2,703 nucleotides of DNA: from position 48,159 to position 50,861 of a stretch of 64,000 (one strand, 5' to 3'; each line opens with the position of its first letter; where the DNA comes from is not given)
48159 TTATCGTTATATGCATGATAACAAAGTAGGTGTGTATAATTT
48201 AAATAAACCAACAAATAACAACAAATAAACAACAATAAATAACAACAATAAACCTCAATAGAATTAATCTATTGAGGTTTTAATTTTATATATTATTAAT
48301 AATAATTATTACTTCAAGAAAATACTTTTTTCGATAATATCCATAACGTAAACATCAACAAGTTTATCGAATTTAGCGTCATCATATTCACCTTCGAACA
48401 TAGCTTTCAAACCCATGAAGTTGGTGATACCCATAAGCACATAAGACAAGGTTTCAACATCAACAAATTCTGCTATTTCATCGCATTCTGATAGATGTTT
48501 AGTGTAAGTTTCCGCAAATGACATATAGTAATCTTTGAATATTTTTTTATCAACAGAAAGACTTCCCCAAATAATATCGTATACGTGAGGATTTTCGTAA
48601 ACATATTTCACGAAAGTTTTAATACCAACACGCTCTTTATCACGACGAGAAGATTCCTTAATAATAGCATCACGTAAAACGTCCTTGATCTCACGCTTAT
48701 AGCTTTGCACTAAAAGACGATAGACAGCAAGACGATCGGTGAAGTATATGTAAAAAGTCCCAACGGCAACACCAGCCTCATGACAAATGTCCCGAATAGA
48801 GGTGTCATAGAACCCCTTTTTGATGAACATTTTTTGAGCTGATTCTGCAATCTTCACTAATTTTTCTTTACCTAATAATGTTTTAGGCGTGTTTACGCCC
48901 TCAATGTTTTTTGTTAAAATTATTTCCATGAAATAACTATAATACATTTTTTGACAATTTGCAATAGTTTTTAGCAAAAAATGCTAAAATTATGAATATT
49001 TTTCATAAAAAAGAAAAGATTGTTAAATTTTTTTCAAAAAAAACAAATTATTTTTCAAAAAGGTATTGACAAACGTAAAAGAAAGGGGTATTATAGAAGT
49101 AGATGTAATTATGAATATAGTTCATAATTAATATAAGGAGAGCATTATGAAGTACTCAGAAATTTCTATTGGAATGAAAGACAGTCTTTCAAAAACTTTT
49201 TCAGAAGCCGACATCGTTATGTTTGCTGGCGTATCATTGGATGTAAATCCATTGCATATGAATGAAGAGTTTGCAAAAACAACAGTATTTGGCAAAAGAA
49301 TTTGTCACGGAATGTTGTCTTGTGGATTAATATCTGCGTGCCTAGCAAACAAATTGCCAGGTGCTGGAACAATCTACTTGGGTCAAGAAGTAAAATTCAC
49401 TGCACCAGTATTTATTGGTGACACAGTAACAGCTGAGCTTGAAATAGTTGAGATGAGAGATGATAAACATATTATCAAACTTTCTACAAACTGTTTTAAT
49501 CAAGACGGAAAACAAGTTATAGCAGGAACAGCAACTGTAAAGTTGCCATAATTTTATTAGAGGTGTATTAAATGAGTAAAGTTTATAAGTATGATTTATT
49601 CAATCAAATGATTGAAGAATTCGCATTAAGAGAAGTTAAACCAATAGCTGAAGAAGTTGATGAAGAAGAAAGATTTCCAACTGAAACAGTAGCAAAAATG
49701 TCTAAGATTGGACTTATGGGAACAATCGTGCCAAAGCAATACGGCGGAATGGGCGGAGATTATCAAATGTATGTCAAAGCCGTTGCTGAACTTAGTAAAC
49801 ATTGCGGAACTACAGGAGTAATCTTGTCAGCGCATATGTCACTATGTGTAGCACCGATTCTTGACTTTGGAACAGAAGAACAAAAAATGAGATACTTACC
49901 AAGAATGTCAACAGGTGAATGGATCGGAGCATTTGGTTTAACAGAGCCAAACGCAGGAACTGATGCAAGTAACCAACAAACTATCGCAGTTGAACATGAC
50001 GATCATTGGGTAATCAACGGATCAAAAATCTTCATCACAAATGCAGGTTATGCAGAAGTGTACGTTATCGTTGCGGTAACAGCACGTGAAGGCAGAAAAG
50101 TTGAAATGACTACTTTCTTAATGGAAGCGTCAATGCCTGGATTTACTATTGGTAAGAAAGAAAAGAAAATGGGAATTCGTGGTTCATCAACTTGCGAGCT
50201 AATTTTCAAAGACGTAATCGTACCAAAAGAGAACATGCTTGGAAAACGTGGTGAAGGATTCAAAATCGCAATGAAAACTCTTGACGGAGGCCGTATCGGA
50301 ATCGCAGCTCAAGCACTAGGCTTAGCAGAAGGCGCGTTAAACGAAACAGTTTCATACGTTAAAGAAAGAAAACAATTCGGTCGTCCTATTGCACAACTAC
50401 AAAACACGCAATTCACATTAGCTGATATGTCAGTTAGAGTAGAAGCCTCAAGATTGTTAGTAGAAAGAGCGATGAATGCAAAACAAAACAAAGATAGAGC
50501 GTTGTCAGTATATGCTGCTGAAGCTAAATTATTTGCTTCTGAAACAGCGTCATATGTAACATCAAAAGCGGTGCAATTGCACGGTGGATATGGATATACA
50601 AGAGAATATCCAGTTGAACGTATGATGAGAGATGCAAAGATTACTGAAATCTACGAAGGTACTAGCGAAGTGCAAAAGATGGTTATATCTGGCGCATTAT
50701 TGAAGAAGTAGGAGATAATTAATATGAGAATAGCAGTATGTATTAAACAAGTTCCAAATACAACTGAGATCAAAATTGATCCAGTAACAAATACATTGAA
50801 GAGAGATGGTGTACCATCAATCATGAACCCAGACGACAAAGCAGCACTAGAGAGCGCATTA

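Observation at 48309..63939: The butyrate-type acyl-CoA cluster appears built from R-specific enzymes (thiolase + PhaB-like SDR + PhaJ/MaoC hydratase) instead of Hbd + crotonase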

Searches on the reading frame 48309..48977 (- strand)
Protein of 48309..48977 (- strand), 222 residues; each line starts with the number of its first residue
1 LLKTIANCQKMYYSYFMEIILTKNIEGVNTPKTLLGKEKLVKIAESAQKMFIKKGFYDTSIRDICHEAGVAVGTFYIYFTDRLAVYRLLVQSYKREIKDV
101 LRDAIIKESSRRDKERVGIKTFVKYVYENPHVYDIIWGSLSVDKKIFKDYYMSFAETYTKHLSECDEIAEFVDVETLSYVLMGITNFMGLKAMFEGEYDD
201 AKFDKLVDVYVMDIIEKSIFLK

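Call 3: search_protein_families(library=pfam, proteins=[window:48309-48977:-])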
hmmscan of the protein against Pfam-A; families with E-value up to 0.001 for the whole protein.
window:48309-48977:- (222 aa): 1 family
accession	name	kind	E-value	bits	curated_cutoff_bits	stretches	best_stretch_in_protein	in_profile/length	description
PF00440.29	TetR_N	-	5.1e-10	39.4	24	1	45-82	3-40/47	Bacterial regulatory proteins, tetR family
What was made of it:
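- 48309..48977 (-): TetR-family regulator. The ORF is 222 aa; gene callers start it at 48929, giving 206 aa. Pfam TetR_N, E 5e-10 (call 3).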

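Call 5: search_protein_families(library=ncbifam, proteins=[window:48309-48977:-])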
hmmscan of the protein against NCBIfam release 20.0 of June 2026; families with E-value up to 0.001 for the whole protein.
window:48309-48977:- (222 aa): 17 families
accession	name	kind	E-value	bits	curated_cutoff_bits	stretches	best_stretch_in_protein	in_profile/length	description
NF037937.1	septum_RefZ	equivalog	8e-11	42.2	180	1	42-186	3-153/195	forespore capture DNA-binding protein RefZ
NF053731.1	TransRegFasRMycb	equivalog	1.6e-09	37.8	330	1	38-140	11-113/199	HTH-type transcriptional activator FasR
NF053878.1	FATransRegFadRBac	equivalog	1.9e-08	34.3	200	1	37-132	2-97/190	fatty acid metabolism transcriptional regulator FadR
TIGR02366.1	DHAK_reg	equivalog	1.7e-07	31.4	129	1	42-179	7-134/176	dihydroxyacetone kinase transcriptional activator DhaS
NF041196.1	ScbR_bind_reg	equivalog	4.4e-07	30.2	150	1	42-199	10-170/191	ScbR family autoregulator-binding transcription factor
NF051852.1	efflux_TF_MtrR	exception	2.6e-06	27.4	280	1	44-111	16-83/205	multidrug efflux system transcriptional repressor MtrR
NF008402.0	PRK11202.1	equivalog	3.3e-06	26.9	151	1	48-142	22-116/211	HTH-type transcriptional repressor FabR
NF053516.1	TranRepPrsAVib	equivalog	4.2e-06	26.7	300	1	41-107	9-75/208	TetR family transcriptional repressor PsrA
NF051457.1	acryl_TF_AcuR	equivalog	4.4e-06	26.1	247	1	45-128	24-104/204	acrylate utilization transcriptional regulator AcuR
TIGR03968.1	mycofact_TetR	equivalog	1.2e-05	25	224.9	1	42-85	13-56/190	mycofactocin system transcriptional regulator MftR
NF007949.0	PRK10668.1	equivalog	2.5e-05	23.9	271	1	38-100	11-73/216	multidrug efflux transporter transcriptional repressor AcrR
NF033703.1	transcr_KstR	equivalog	2.7e-05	23.8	280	1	42-102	11-68/185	cholesterol catabolism transcriptional regulator KstR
NF058643.1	TranRegCurRPseudo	equivalog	0.00039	20.1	300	1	43-97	12-66/193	TetR family transcriptional repressor CurR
TIGR03384.1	betaine_BetI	equivalog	0.00051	19.8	201.3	1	42-117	12-83/189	choline-binding transcriptional repressor BetI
NF007430.0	PRK09975.1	equivalog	0.00052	19.2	274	1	42-111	15-83/220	acrEF/envCD operon transcriptional regulator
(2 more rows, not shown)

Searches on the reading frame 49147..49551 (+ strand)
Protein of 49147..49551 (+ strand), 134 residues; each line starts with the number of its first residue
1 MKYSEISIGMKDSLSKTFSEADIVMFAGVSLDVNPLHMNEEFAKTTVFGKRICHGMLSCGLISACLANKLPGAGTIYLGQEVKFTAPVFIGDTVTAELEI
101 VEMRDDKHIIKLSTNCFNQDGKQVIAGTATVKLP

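Call 3: search_protein_families(library=pfam, proteins=[window:49147-49551:+])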
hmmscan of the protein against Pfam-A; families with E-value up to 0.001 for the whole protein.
window:49147-49551:+ (134 aa): 2 families
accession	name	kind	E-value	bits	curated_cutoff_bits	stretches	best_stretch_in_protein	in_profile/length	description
PF01575.25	MaoC_dehydratas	-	6.8e-29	100.4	27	1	13-112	13-113/123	MaoC like domain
PF13452.11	FAS1_DH_region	-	4.9e-06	27.2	22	1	17-125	13-130/132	FAS1-like, dehydratase domain region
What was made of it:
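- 49147..49551 (+): PhaJ-like (R)-specific enoyl-CoA hydratase (MaoC, 134 aa). Pfam MaoC_dehydratas, 100 bits (call 3).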

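Call 5: search_protein_families(library=ncbifam, proteins=[window:49147-49551:+])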
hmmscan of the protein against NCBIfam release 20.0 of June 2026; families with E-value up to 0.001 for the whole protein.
window:49147-49551:+ (134 aa): 6 families
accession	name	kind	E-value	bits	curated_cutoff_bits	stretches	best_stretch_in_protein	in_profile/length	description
NF006045.0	PRK08190.1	subfamily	2.4e-40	138.7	282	1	2-134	10-142/467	bifunctional enoyl-CoA hydratase/phosphate acetyltransferase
NF040620.1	fused_HadA_HadB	exception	8.4e-14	51.8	350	1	16-99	210-292/329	fused (3R)-hydroxyacyl-ACP dehydratase subunits HadA/HadB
NF010246.0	PRK13693.1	equivalog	4.1e-12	46.2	203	1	16-100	20-104/142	(3R)-hydroxyacyl-ACP dehydratase subunit HadB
TIGR02278.1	PaaN-DH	equivalog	1.6e-10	39.8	562.8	1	3-125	525-654/664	phenylacetic acid degradation bifunctional protein PaaZ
NF038241.1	RipB_Ich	equivalog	1.9e-09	37.7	340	1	16-128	39-157/175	(R)-specific enoyl-CoA hydratase RipB/Ich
NF040624.1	HadA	equivalog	0.00011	22.4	180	1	75-131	77-135/144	(3R)-hydroxyacyl-ACP dehydratase subunit HadA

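Call 16: search_solved_structures(query=window:49147-49551:+, max_evalue=0.001)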
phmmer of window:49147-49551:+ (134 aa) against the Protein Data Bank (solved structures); distinct sequences matched with E-value up to 0.001: 30.
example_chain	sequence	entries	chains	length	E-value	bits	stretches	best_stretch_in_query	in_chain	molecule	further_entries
1iq6_A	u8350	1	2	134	1.2e-36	128.6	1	4-134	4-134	(R)-SPECIFIC ENOYL-COA HYDRATASE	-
5cpg_A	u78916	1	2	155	6.1e-35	123.1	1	2-134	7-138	(R)-specific enoyl-CoA hydratase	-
3ir3_A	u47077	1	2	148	2.4e-28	101.7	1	3-132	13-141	3-hydroxyacyl-thioester dehydratase 2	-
2b3m_A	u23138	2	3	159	1.7e-19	73.2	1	5-125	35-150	hypothetical protein AF1124 | putative dehydratase AF1124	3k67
1q6w_A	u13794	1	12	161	2.4e-17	66.2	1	3-126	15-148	monoamine oxidase regulatory protein, putative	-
4ffu_A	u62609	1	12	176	1.9e-11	47.2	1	14-107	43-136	oxidase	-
4rv2_B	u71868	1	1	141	2.8e-09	40.2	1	16-99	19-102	MaoC family protein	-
5zy8_B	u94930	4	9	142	5e-09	39.3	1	5-90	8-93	3-hydroxyacyl-ACP dehydratase | (3R)-hydroxyacyl-ACP dehydratase subunit HadB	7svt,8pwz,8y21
4rlj_B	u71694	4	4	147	5.6e-09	39.2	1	5-91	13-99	(3R)-hydroxyacyl-ACP dehydratase subunit HadB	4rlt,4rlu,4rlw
5i7n_A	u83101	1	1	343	3.4e-08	36.7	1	17-99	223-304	MaoC-like dehydratase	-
4v12_A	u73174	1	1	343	5.1e-07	32.9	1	16-77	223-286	MAOC LIKE DOMAIN PROTEIN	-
3exz_A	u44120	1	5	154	2.7e-06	30.5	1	12-131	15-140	MaoC-like dehydratase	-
3kh8_A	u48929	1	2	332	2.9e-06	30.4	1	29-96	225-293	MaoC-like dehydratase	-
1pn2_A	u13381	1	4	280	7.6e-06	29.1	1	22-96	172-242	Peroxisomal hydratase-dehydrogenase-epimerase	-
6jql_A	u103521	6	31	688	2.5e-05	27.4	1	15-98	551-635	Bifunctional protein PaaZ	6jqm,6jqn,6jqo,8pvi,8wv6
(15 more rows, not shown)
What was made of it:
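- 49147..49551 (+): PDB 1iq6 E 1e-36 and 5cpg E 6e-35 (call 16).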

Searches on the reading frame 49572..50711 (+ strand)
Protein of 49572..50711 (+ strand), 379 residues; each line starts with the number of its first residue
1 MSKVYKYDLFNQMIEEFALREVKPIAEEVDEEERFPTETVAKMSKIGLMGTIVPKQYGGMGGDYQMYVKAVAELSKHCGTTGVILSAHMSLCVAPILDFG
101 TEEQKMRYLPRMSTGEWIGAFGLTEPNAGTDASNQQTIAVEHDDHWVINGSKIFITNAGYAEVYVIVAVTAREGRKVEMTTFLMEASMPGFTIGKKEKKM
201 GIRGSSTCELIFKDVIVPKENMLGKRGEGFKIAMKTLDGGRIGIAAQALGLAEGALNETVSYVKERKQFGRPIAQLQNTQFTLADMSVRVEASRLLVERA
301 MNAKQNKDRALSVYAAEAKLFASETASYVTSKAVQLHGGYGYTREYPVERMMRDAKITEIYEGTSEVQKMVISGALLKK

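Call 3: search_protein_families(library=pfam, proteins=[window:49572-50711:+])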
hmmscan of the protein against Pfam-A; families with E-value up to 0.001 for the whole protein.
window:49572-50711:+ (379 aa): 5 families
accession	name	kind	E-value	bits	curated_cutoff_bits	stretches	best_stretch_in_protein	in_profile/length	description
PF00441.29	Acyl-CoA_dh_1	-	2.3e-51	174.3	22.4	1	227-376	1-149/150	Acyl-CoA dehydrogenase, C-terminal domain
PF02771.21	Acyl-CoA_dh_N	-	2.1e-34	118.7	22.9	1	9-116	6-113/113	Acyl-CoA dehydrogenase, N-terminal domain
PF02770.24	Acyl-CoA_dh_M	-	1.4e-28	99.4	33.3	1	120-215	1-97/97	Acyl-CoA dehydrogenase, middle domain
PF08028.16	Acyl-CoA_dh_2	-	2e-28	99.8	22.7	1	242-365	1-133/134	Acyl-CoA dehydrogenase, C-terminal domain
PF22924.1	ACOX_C_alpha1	-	0.00039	20.7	27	1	261-367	50-159/169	Acyl-CoA oxidase, C-alpha1 domain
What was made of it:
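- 49572..50711 (+): Butyryl-CoA dehydrogenase (Bcd type). Three ACAD Pfam domains (call 3).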

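Call 5: search_protein_families(library=ncbifam, proteins=[window:49572-50711:+])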
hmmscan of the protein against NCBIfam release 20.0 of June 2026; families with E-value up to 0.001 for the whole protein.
window:49572-50711:+ (379 aa): 24 families
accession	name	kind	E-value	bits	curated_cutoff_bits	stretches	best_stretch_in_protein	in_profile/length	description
NF042972.1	AcrlCoAredClosAcrC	equivalog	4.6e-143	476.4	640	1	10-378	12-378/378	acryloyl-CoA reductase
NF058590.1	AcCoDHFadEBacil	equivalog_domain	2.5e-100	336.7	600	1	10-379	28-413/586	acyl-CoA dehydrogenase FadE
NF043006.1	CyhCrbnylCoADH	equivalog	1.6e-94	317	650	1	14-376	15-375/380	cyclohexane-1-carbonyl-CoA dehydrogenase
NF042439.1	SulpropCoADesulf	equivalog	2.3e-92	309.7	600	1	14-378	4-372/379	3-sulfinopropanoyl-CoA desulfinase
NF045552.1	GlutCoADH_Des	equivalog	4.8e-87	292.6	470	1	7-373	9-376/387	glutaryl-CoA dehydrogenase Acd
NF045652.1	ProlPCPDhRedW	equivalog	1.6e-85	287.2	650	1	11-376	8-373/376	L-prolyl-[peptidyl-carrier protein] dehydrogenase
NF053553.1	prodigi_MBC_PigA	equivalog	2.1e-69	234.5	500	1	11-373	13-376/381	prodigiosin MBC biosynthesis dehydrogenase PigA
NF008997.0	PRK12341.1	equivalog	5e-63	213.4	537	1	26-378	29-378/382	acyl-CoA dehydrogenase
NF002885.1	PRK03354.1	equivalog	5.1e-53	180.4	540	1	25-378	28-375/378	crotonobetainyl-CoA dehydrogenase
NF052270.1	Staph_DH_FadE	equivalog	1.4e-51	175.5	600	1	19-376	37-393/400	acyl-CoA dehydrogenase FadE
NF049984.1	Rv1679_FadE16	equivalog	5.7e-49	167.3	600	1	23-367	13-356/371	Rv1679 family acyl-CoA dehydrogenase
TIGR03207.1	cyc_hxne_CoA_dh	equivalog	5.3e-48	163.6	575.35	1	14-373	12-368/372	cyclohexanecarboxyl-CoA dehydrogenase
TIGR04022.1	sulfur_SfnB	equivalog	8.7e-34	117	430.9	1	20-358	19-362/391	SfnB family sulfur acquisition oxidoreductase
NF007000.1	PRK09463.1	subfamily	8.8e-34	116.9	600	1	31-341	70-397/726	acyl-CoA dehydrogenase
TIGR03203.1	pimD_small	equivalog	3.4e-33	115.3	652.7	1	39-366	42-366/378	pimeloyl-CoA dehydrogenase small subunit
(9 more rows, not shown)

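Call 7: find_encoding_contigs(protein=window:49572-50711:+, flank=10000, max_places=6)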
Protein window:49572-50711:+ (379 aa): 4 contigs read that carry it; 2 places shown.
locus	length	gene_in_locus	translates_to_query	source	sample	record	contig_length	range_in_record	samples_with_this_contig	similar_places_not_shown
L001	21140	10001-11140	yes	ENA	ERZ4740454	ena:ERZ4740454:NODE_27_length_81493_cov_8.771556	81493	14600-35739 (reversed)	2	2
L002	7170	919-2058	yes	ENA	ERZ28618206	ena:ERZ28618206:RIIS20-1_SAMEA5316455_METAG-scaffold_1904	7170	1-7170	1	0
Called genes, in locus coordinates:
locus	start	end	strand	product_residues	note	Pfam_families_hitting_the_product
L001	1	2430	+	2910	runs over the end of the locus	-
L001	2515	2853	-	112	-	PF05154:TM2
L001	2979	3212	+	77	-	PF12844:HTH_19, PF01381:HTH_3, PF13443:HTH_26 (weak)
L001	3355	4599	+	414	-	PF00171:Aldedh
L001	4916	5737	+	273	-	PF10609:ParA, PF01656:CbiA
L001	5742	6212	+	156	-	PF09719:C_GCAxxG_C_C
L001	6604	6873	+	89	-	PF20648:DUF6809 (weak)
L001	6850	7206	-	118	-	-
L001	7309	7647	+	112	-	PF03551:PadR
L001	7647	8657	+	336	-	-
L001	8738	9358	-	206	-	PF00440:TetR_N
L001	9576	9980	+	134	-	PF01575:MaoC_dehydratas, PF13452:FAS1_DH_region (weak)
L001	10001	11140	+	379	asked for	PF02771:Acyl-CoA_dh_N, PF02770:Acyl-CoA_dh_M, PF00441:Acyl-CoA_dh_1, PF08028:Acyl-CoA_dh_2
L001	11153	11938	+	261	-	PF01012:ETF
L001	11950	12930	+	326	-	PF01012:ETF, PF00766:ETF_alpha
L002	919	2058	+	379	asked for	PF02771:Acyl-CoA_dh_N, PF02770:Acyl-CoA_dh_M, PF00441:Acyl-CoA_dh_1, PF08028:Acyl-CoA_dh_2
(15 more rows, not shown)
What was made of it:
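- Checked: thiolase 52919-54124 (the ORF runs from GTG 52829; gene callers give 401 aa, call 7)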

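Call 77: search_solved_structures(query=window:49572-50711:+, max_evalue=1e-90)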
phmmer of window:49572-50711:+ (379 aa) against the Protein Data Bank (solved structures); distinct sequences matched with E-value up to 1e-90: 16.
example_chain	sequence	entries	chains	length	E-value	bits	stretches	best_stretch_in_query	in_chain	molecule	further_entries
9w60_A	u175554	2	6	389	1.8e-153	514.2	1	9-378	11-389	Butyryl CoA dehydrogenase apo protein | Butyryl CoA Dehydrogenase with FAD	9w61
5ol2_C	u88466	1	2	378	3.2e-151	506.7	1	6-378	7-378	Acyl-CoA dehydrogenase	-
4l1f_A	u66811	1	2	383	1.2e-117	396.4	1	9-378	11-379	Acyl-CoA dehydrogenase domain protein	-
5lnx_A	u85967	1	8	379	1.9e-117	395.7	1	9-377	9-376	Acyl-CoA dehydrogenase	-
1buc_A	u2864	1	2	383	5.3e-114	384.3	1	10-378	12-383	BUTYRYL-COA DEHYDROGENASE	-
1jqi_A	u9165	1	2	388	3.6e-108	365.2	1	8-378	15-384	short chain acyl-CoA dehydrogenase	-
2vig_A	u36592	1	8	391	1.8e-106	359.6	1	9-378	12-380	SHORT-CHAIN SPECIFIC ACYL-COA DEHYDROGENASE,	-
7y0a_A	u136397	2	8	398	3.7e-106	358.5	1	9-378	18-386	Short-chain specific acyl-CoA dehydrogenase, mitochondrial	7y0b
8sgs_A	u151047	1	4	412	4.2e-106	358.4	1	9-378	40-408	Short-chain specific acyl-CoA dehydrogenase, mitochondrial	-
4n5f_A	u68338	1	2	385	1.5e-101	343.4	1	13-373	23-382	Putative acyl-CoA dehydrogenase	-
4m9a_A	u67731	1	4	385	1.2e-100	340.4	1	17-373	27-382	Acyl-CoA dehydrogenase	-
7w0j_A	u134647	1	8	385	5.2e-99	335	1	7-379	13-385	Acyl-CoA dehydrogenase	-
8i4p_A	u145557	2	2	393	5.6e-99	334.9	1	7-379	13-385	Acyl-CoA dehydrogenase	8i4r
6fah_C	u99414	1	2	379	1.7e-98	333.3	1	10-379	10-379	Caffeyl-CoA reductase-Etf complex subunit CarC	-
3pfd_A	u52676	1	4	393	9.8e-95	321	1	11-378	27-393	Acyl-CoA dehydrogenase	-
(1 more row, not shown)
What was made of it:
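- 49572..50711 (+): PDB 9w60 butyryl-CoA dehydrogenase, 514 bits; C. difficile Bcd 5ol2_C, 507 bits (call 77).
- On Bifurcating butyryl-CoA dehydrogenase-EtfAB complex: 9w60 514 bits and 5ol2_C 507 bits (call 77).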
